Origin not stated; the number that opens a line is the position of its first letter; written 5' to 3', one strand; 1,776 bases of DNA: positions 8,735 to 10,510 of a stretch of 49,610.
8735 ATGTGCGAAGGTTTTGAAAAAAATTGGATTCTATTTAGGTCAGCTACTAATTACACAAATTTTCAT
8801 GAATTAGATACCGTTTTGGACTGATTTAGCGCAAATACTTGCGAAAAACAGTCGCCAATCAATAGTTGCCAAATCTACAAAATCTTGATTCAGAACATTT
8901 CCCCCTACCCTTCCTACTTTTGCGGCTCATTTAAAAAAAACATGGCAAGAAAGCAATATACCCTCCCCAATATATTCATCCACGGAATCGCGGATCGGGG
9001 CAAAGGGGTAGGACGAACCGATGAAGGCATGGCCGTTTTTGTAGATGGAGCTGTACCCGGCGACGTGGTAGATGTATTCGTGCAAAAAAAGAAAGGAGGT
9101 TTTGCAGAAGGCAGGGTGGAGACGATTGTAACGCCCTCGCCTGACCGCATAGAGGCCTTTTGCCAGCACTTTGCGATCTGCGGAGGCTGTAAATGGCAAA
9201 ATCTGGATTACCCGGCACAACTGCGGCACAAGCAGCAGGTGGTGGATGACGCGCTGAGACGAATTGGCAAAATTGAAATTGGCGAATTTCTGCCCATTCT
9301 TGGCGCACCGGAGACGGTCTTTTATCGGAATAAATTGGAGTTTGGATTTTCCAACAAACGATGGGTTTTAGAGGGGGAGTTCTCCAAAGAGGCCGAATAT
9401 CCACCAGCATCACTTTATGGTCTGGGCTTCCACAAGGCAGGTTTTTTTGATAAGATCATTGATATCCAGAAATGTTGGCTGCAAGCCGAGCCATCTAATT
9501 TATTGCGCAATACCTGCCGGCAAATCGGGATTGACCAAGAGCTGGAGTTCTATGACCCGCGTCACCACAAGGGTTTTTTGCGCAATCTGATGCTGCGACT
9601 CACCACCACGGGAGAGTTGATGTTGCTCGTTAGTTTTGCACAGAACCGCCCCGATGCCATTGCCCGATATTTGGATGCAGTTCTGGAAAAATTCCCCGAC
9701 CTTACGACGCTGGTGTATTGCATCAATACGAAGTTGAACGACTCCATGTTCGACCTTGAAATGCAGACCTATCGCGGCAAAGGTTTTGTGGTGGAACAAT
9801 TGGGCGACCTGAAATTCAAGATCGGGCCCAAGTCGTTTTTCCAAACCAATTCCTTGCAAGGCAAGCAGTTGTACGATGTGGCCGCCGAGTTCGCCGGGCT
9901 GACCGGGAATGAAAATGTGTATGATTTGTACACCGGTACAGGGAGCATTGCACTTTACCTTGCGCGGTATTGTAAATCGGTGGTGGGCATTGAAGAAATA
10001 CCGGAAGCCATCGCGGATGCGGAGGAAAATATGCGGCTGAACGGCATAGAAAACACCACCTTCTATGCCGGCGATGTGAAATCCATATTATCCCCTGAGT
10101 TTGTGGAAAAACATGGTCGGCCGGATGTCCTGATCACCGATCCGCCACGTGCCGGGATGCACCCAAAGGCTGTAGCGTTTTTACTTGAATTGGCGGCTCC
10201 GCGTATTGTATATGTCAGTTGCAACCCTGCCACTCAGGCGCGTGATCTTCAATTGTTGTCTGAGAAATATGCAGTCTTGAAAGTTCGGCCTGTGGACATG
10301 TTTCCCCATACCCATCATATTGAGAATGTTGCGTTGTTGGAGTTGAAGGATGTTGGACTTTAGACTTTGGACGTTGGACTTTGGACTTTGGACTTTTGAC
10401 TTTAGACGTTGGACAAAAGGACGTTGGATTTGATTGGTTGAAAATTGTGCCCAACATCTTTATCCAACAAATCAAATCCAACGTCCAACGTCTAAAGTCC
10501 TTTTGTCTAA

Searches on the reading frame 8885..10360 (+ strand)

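Call 50: search_protein_families(library=pfam, proteins=[window:8885-10360:+], max_evalue=0.0001)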
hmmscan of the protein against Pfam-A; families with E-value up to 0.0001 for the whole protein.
window:8885-10360:+ (492 aa): 7 families
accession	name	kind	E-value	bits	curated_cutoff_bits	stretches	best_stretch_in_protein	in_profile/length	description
PF05958.17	tRNA_U5-meth_tr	-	3.2e-19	69.6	23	1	416-486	287-355/357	tRNA (Uracil-5-)-methyltransferase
PF13847.12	Methyltransf_31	-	4.9e-11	42.9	27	1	340-418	2-80/145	Methyltransferase domain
PF01938.26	TRAM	-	1.5e-07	31.6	21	1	32-78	12-60/61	TRAM domain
PF02475.24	TRM5-TYW2_MTfase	-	7e-07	29.8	28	1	341-401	36-99/164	TRM5/TYW2 methyltransferase domain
PF13649.12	Methyltransf_25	-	1.7e-05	25.8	27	1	345-401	1-58/97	Methyltransferase domain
PF05175.20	MTS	-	7.1e-05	23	23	0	342-421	32-107/170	Methyltransferase small domain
PF09445.16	Methyltransf_15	-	9.2e-05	22.5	22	0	344-425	3-84/165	RNA cap guanine-N2 methyltransferase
